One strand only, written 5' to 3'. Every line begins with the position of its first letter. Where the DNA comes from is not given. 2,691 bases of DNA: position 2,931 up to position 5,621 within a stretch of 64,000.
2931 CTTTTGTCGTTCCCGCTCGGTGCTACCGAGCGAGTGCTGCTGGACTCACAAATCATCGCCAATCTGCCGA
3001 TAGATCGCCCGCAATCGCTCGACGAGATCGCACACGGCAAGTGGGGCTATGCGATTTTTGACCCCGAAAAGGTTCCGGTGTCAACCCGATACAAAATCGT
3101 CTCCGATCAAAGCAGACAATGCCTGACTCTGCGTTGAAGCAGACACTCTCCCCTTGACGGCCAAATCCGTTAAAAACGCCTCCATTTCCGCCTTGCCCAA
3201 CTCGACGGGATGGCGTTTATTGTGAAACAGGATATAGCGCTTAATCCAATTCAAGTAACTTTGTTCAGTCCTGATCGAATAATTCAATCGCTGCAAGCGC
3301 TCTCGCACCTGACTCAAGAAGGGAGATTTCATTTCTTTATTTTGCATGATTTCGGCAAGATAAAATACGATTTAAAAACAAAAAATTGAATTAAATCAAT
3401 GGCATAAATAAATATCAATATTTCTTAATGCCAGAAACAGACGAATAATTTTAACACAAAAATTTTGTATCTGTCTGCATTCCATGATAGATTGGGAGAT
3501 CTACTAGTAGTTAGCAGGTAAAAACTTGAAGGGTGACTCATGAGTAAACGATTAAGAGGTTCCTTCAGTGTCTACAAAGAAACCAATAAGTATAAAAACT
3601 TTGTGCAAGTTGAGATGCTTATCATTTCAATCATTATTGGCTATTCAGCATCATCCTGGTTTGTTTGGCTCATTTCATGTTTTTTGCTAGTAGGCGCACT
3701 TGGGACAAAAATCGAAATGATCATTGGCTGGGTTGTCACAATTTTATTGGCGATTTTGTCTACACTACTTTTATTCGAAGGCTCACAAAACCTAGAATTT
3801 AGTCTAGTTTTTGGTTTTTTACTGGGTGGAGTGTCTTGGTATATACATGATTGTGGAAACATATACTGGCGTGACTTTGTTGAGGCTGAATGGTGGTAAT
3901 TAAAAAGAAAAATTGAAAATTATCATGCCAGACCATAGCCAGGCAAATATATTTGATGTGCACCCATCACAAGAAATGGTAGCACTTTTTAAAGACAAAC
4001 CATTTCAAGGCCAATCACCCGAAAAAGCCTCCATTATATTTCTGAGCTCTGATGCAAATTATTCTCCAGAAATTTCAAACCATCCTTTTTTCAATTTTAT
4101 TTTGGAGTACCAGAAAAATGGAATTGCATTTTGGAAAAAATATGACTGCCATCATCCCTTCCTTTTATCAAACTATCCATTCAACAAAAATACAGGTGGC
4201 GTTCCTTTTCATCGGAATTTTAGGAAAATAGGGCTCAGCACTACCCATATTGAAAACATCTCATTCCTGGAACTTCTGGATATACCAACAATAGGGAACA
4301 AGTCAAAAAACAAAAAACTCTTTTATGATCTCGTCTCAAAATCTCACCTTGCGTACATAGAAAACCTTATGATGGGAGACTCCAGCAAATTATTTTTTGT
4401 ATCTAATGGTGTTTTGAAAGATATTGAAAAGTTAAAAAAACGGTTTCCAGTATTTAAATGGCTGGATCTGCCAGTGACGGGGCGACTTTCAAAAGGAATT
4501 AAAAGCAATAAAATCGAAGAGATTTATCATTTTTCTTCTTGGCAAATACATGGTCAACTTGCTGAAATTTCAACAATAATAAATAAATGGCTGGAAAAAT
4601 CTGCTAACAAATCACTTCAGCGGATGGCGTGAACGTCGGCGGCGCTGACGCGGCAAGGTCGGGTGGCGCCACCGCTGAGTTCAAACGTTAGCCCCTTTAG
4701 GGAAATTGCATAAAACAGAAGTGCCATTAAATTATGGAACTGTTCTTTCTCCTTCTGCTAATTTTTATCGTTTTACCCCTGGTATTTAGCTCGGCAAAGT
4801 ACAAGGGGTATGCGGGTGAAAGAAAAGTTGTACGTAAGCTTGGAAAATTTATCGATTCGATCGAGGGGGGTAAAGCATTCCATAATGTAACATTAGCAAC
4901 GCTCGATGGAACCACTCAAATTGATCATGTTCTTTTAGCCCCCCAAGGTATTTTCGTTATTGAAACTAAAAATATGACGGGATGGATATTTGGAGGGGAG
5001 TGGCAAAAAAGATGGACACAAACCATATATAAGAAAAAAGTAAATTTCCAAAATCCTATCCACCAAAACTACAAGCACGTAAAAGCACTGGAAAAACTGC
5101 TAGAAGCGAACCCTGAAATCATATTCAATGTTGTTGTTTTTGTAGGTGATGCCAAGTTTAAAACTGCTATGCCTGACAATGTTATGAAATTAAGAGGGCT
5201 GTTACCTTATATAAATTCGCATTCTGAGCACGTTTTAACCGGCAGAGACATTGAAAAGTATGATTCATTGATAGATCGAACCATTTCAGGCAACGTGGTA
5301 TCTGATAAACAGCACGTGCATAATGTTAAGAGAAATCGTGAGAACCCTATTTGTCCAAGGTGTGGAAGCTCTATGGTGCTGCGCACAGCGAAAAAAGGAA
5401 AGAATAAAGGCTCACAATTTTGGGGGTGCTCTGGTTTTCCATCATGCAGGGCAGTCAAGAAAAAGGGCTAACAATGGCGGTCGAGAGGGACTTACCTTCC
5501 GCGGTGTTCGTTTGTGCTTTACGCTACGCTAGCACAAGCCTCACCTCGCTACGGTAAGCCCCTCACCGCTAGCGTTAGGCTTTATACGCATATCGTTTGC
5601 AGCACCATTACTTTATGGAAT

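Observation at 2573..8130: Degenerate chromosomal integron: broken intI, attI-like region and at least three cassettes with a conserved attC family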

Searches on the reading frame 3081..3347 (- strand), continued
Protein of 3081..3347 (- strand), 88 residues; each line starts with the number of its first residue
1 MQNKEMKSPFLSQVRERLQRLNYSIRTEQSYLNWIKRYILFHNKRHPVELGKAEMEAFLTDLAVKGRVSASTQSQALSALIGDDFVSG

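Call 47: get_annotated_region(hit=H43, flank=6000)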
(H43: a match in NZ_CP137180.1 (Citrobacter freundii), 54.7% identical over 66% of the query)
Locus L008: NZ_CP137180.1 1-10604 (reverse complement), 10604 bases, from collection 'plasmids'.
description: Citrobacter freundii strain F4321 plasmid pF4321-KPC, complete sequence
organism: Citrobacter freundii (NCBI taxid 546)
taxonomy: Bacteria; Pseudomonadota; Gammaproteobacteria; Enterobacterales; Enterobacteriaceae; Citrobacter; Citrobacter freundii
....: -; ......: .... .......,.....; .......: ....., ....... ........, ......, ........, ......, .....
typing (MOB-suite, as given by PLSDB): conjugative; replicon IncFII,IncN,IncU,rep_cluster_2183; relaxase MOBF,MOBF; mating-pair formation MPF_F
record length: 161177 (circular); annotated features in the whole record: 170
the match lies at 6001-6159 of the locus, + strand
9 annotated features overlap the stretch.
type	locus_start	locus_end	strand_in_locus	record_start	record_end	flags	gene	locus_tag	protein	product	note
CDS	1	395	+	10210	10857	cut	-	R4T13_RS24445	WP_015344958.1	restriction endonuclease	-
CDS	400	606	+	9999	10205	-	-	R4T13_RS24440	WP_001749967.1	hypothetical protein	-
CDS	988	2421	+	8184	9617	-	-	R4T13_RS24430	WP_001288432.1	DNA cytosine methyltransferase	-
CDS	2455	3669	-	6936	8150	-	-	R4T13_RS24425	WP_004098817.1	type II site-specific deoxyribonuclease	-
CDS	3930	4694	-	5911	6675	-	-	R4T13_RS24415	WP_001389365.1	IS6-like element IS6100 family transposase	GO:0006313 - DNA transposition [Evidence IEA]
predicted_resistance_gene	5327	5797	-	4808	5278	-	dfrA14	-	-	trimethoprim-resistant dihydrofolate reductase DfrA14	predicted by amrfinderplus; class TRIMETHOPRIM; identity 100.0%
CDS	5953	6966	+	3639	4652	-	intI1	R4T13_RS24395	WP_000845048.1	class 1 integron integrase IntI1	-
CDS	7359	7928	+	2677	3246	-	-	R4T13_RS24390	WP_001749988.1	recombinase family protein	GO:0006310 - DNA recombination [Evidence IEA]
CDS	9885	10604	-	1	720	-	-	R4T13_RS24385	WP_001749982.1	replication initiation protein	GO:0006270 - DNA replication initiation [Evidence IEA]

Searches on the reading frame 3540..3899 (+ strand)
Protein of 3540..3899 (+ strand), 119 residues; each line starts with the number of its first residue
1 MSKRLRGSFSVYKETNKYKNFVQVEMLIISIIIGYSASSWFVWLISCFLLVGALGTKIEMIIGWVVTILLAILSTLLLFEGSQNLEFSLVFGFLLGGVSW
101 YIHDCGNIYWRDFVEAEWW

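Call 5: search_protein_families(library=pfam, proteins=[window:3540-3899:+], max_evalue=0.01)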
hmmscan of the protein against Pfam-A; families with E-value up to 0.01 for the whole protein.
window:3540-3899:+ (119 aa): 0 families

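Call 7: search_protein_families(library=ncbifam, proteins=[window:3540-3899:+], max_evalue=0.01)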
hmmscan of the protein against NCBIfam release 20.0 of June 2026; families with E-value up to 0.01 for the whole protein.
window:3540-3899:+ (119 aa): 0 families

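Call 32: search_protein_families(library=pfam, proteins=[window:3540-3899:+], max_evalue=10)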
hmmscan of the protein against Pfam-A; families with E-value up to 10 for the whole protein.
window:3540-3899:+ (119 aa): 0 families

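Call 33: search_protein_families(library=padloc, proteins=[window:3540-3899:+], max_evalue=0.01)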
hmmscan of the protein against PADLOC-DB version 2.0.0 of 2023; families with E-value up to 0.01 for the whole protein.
window:3540-3899:+ (119 aa): 0 families

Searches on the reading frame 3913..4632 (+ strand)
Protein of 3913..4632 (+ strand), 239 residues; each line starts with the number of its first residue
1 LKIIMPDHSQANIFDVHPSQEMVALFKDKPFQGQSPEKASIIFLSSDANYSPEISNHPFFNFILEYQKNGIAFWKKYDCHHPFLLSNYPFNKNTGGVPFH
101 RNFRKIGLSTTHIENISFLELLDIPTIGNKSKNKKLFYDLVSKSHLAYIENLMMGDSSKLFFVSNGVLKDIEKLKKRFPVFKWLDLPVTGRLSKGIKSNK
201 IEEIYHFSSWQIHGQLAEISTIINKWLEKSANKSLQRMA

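Call 5: search_protein_families(library=pfam, proteins=[window:3913-4632:+], max_evalue=0.01)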
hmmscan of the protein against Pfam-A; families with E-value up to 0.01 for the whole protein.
window:3913-4632:+ (239 aa): 0 families

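Call 7: search_protein_families(library=ncbifam, proteins=[window:3913-4632:+], max_evalue=0.01)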
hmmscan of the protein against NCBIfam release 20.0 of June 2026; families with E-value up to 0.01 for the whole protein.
window:3913-4632:+ (239 aa): 0 families

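Call 32: search_protein_families(library=pfam, proteins=[window:3913-4632:+], max_evalue=10)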
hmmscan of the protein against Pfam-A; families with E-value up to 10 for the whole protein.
window:3913-4632:+ (239 aa): 0 families

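Call 33: search_protein_families(library=padloc, proteins=[window:3913-4632:+], max_evalue=0.01)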
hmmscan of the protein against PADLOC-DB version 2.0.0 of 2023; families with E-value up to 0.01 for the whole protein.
window:3913-4632:+ (239 aa): 0 families

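Call 58: find_homologous_proteins(query=window:3913-4632:+, max_evalue=0.001)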
Query window:3913-4632:+ (239 aa): 235 proteins with E <= 0.001 among 512 candidates; the best 120 are listed.
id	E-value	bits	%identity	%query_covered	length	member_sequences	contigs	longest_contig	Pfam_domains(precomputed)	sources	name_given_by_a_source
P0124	4.7e-155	532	100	98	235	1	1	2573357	-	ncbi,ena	-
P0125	2.8e-109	382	78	90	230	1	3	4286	-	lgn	-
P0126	8.9e-107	374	75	91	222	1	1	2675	-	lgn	-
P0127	7.0e-106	371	75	91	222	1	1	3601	-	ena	-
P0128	2.9e-103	363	72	92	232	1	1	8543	-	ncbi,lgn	-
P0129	1.9e-101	357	74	91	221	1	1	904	-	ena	-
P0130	6.1e-99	348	71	91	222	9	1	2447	-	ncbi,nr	ncbi:MAG: hypothetical protein PF440_01210 [Thiomicrorhabdus sp.]|nr:hypothetical protein [Thiomicro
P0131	1.2e-98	347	71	92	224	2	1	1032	-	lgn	-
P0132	5.0e-98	345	72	88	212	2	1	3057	-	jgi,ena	-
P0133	1.2e-97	344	73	87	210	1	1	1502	-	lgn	-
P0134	2.0e-97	343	70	91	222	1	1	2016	-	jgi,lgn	-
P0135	1.7e-96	340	68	93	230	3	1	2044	-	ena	-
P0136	1.8e-96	340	70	90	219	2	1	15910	-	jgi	-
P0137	6.6e-96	338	70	91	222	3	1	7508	-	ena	-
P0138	8.7e-96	338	70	91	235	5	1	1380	-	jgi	jgi:hypothetical protein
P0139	5.3e-95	335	68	91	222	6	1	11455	-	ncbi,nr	ncbi:MAG: hypothetical protein U9R20_05340 [Thermodesulfobacteriota bacterium]|nr:hypothetical prote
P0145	6.2e-93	329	68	90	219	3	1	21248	-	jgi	-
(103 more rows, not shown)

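Call 59: find_encoding_contigs(protein=P0136, flank=5000, max_places=1)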
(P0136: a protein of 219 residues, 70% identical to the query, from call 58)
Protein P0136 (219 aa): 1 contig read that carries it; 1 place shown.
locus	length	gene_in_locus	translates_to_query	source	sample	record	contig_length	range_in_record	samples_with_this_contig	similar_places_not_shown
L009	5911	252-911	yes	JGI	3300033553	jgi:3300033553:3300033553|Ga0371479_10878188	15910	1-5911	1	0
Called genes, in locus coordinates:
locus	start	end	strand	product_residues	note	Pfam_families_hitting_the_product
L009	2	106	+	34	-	?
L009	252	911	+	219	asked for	-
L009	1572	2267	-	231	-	-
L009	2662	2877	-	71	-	-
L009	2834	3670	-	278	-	PF00899:ThiF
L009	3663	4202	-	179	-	-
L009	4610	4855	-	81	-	-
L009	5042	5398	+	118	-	PF12844:HTH_19 (weak), PF01381:HTH_3, PF13443:HTH_26 (weak)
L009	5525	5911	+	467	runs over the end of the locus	-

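Call 60: find_encoding_contigs(protein=P0145, flank=5000, max_places=1)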
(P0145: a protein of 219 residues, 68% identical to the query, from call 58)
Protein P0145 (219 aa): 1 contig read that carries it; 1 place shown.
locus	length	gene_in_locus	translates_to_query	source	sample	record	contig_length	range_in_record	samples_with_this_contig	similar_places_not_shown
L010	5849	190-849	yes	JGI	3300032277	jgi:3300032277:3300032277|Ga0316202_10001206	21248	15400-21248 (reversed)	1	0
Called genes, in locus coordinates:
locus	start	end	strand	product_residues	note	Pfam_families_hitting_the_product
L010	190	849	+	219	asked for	-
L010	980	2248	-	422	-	PF00078:RVT_1, PF08388:GIIM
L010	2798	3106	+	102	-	-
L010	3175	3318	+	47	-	-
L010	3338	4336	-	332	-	-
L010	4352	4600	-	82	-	-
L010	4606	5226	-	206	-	-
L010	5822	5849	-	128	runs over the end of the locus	PF03466:LysR_substrate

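Call 61: find_encoding_contigs(protein=P0139, flank=5000, max_places=1)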
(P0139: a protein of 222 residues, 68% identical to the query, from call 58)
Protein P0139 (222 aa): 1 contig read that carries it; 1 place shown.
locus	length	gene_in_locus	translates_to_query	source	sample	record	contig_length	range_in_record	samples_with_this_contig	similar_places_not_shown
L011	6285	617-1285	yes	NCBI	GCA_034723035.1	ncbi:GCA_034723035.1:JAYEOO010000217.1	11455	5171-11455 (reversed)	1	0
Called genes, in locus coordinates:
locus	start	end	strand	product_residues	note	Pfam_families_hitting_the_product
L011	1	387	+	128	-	PF12008:EcoR124_C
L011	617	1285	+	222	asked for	-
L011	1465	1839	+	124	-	-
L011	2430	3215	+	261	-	-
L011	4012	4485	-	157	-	PF03592:Terminase_2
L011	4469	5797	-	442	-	PF04851:ResIII, PF00176:SNF2-rel_dom (faint), PF00270:DEAD, PF13401:AAA_22 (faint), PF18766:SWI2_SNF2 (faint), PF00271:Helicase_C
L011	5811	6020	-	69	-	-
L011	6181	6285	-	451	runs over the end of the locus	-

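Call 62: find_encoding_contigs(protein=P0128, flank=5000, max_places=1)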
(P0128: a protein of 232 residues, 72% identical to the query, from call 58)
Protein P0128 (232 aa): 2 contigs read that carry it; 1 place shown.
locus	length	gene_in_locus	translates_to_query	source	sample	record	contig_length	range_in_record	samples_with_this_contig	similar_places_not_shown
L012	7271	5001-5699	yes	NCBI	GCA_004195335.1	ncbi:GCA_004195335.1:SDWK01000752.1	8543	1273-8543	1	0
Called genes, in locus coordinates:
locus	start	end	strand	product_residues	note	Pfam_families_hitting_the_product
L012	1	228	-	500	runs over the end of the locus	?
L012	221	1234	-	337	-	PF13280:WYL, PF25583:WCX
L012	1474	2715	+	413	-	PF00753:Lactamase_B, PF13483:Lactamase_B_3 (weak), PF12706:Lactamase_B_2, PF23023:Anti-Pycsar_Apyc1 (faint), PF07521:RMMBL (weak)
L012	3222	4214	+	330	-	-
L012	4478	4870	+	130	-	-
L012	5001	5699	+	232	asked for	-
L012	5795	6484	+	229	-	PF22522:DUF6998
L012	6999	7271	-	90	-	?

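Call 80: predict_structure(alignment_id=A8)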
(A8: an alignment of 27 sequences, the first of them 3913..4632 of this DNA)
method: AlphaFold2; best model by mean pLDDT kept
length: 239 residues; sequences in the alignment: 27
mean_pLDDT: 93.2   pTM: 0.89
mean pLDDT of the five models: 93.2, 92.8, 92.7, 92.3, 91.2
residues with pLDDT >= 90: 208; 70-90: 19; 50-70: 9; < 50: 3
segments of 3 or more residues with pLDDT < 50: none
pLDDT, mean of each block of 10 residues (from residue 1): 52 89 96 98 94 94 98 97 97 93 96 98 94 94 97 97 97 95 88 94 96 97 97 87
secondary structure, 60 per line:
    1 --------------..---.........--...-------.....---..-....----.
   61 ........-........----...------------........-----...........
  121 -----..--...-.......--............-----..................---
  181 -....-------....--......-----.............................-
elements in order: H20-28 E31-33 E41-45 H52-55 H60-68 H70-77 H97-104 H110-115 E116-120 H134-140 H143-154 E160-164 H165-177 H182-185 E193-196 E199-204 H210-238

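Call 86: fold_search(model_id=the predicted structure, library=pdb)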
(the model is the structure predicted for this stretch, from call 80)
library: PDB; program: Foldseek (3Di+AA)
matches with E <= 10: 331; with E <= 0.001: 0
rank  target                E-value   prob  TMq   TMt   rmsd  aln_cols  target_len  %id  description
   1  2ssp_E                3.5e-03  0.99  0.45  0.48   5.8       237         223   10  LEUCINE-272-ALANINE URACIL-DNA GLYCOSYLASE BOUND TO ABASIC SITE-CONTAINING DNA (released 1999-05-06)
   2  3uo7_B                4.8e-03  0.95  0.36  0.46   8.1       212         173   11  Crystal structure of Human Thymine DNA Glycosylase Bound to Substrate 5-carboxylcytosine (released 2012-02-15)
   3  4zbx                  8.9e-03  0.95  0.38  0.45   6.2       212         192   11  Family 4 uracil-DNA glycosylase from Sulfolobus tokodaii (free form, X-ray wavelength=0.9000) (released 2015-09-09)
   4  2d07_A                1.0e-02  0.91  0.35  0.38   7.8       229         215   10  Crystal Structure of SUMO-3-modified Thymine-DNA Glycosylase (released 2006-06-06)
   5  1ui1                  1.2e-02  0.94  0.37  0.44   6.2       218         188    9  Crystal Structure Of Uracil-DNA Glycosylase From Thermus Thermophilus HB8 (released 2003-10-14)
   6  3uob_A                1.2e-02  0.92  0.36  0.44   7.0       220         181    9  Crystal structure of Human Thymine DNA Glycosylase Bound to Substrate Analog 2'-deoxy-2'-beta-fluoro-cytidine (released 2012-02-15)
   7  6u15_A                1.3e-02  0.82  0.35  0.40   9.4       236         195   13  Human thymine DNA glycosylase N140A mutant bound to DNA with 2'-F-5-carboxyl-dC substrate analog (released 2019-11-20)
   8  4z7z_A                1.5e-02  0.93  0.39  0.46   6.3       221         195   14  Structure of the enzyme-product complex resulting from TDG action on a GT mismatch in the presence of excess base (released 2015-09-16)
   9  1uug_C                1.6e-02  0.96  0.44  0.47   6.4       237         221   11  ESCHERICHIA COLI URACIL-DNA GLYCOSYLASE:INHIBITOR COMPLEX WITH WILD-TYPE UDG AND WILD-TYPE UGI (released 1999-03-25)
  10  3uob_B                1.6e-02  0.84  0.33  0.43   8.4       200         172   11  Crystal structure of Human Thymine DNA Glycosylase Bound to Substrate Analog 2'-deoxy-2'-beta-fluoro-cytidine (released 2012-02-15)
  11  2rba_A                1.6e-02  0.82  0.34  0.42   8.4       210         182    9  Structure of Human Thymine DNA Glycosylase Bound to Abasic and Undamaged DNA (released 2008-06-17)
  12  5nnu_E                1.8e-02  0.63  0.32  0.34   9.5       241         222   10  KSHV uracil-DNA glycosylase, product complex with dsDNA exhibiting duplex nucleotide flipping (released 2018-03-21)
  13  2zhx_E                1.9e-02  0.69  0.31  0.32   8.9       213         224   10  Crystal structure of Uracil-DNA Glycosylase from Mycobacterium tuberculosis in complex with a proteinaceous inhibitor (released 2008-05-20)
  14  3tkb                  2.0e-02  0.96  0.44  0.47   6.3       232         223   10  crystal structure of human uracil-DNA glycosylase D183G/K302R mutant (released 2011-10-12)
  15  4skn_E                2.0e-02  0.91  0.42  0.45   6.7       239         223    9  A NUCLEOTIDE-FLIPPING MECHANISM FROM THE STRUCTURE OF HUMAN URACIL-DNA GLYCOSYLASE BOUND TO DNA (released 1999-02-26)
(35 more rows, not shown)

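Call 87: search_solved_structures(query=A8, max_evalue=10)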
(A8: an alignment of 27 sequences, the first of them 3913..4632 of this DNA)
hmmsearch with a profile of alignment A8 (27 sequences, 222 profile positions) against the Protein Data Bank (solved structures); distinct sequences matched with E-value up to 10: 0.

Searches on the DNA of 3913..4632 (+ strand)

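Call 63: search_with_rna_model(model_id=R1, sources=[L009, L010, L011, L012], max_evalue=1, show_alignments=3)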
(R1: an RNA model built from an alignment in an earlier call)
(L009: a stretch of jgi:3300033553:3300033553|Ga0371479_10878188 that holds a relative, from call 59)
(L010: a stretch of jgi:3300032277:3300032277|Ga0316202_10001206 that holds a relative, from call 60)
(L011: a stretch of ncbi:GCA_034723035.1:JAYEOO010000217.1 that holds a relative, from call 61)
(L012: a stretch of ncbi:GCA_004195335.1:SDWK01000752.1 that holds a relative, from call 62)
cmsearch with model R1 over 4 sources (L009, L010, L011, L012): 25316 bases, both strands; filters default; matches with E-value up to 1: 0.
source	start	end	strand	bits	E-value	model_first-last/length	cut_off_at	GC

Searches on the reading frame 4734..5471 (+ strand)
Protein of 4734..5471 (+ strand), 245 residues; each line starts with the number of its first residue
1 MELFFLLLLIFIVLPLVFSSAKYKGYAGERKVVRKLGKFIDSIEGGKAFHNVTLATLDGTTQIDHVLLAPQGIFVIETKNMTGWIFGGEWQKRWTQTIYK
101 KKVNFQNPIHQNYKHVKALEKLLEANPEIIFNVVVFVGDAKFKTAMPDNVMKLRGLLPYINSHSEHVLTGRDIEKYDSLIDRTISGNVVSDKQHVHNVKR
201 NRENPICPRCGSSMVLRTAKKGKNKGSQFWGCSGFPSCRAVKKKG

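Call 5: search_protein_families(library=pfam, proteins=[window:4734-5471:+], max_evalue=0.01)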
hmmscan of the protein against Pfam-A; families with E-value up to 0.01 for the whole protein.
window:4734-5471:+ (245 aa): 4 families
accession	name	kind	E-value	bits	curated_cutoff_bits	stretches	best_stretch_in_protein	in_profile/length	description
PF08378.17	NERD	-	4.5e-31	108.1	22.1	1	24-137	1-111/111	Nuclease-related domain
PF01396.24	Zn_ribbon_Top1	-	2.2e-09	37.4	32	1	206-243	3-35/39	Topoisomerase DNA binding C4 zinc finger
PF06839.17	Zn_ribbon_GRF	-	4e-05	24.1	25.9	1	205-236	1-32/45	GRF zinc finger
PF13408.12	Zn_ribbon_recom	-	0.0041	17.9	25.3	1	206-234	7-31/58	Recombinase zinc beta ribbon domain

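Call 7: search_protein_families(library=ncbifam, proteins=[window:4734-5471:+], max_evalue=0.01)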
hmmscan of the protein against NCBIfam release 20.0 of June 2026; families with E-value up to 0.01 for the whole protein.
window:4734-5471:+ (245 aa): 6 families
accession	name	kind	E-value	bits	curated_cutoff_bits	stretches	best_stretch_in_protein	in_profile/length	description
NF047741.1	antiphage_MADS6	equivalog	8e-10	37.8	460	1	49-194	33-184/612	methylation-associated defense system protein kinase MAD6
NF033442.0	BREX_PglW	equivalog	1.1e-07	30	990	1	47-130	32-115/1391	BREX system serine/threonine kinase PglW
NF005555.0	PRK07220.1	equivalog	0.00049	18.5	635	1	205-240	590-621/740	DNA topoisomerase I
NF011532.0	PRK14973.1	equivalog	0.0034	15.2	930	1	206-239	590-618/936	DNA topoisomerase I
TIGR01051.1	topA_bact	equivalog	0.0038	16.3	456.4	1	178-242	570-629/632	type I DNA topoisomerase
NF052442.1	archaea_SegC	equivalog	0.0058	16.3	200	0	182-224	55-97/143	SegC family DNA-binding protein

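Call 33: search_protein_families(library=padloc, proteins=[window:4734-5471:+], max_evalue=0.01)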
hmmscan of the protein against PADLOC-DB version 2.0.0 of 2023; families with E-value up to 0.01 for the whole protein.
window:4734-5471:+ (245 aa): 2 families
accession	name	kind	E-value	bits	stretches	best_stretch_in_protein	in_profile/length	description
PDLC02512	PglW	-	1.8e-09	34.1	1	26-145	14-133/1403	PglW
PDLC03921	MkoA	-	0.00028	16.7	1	47-152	30-142/1607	-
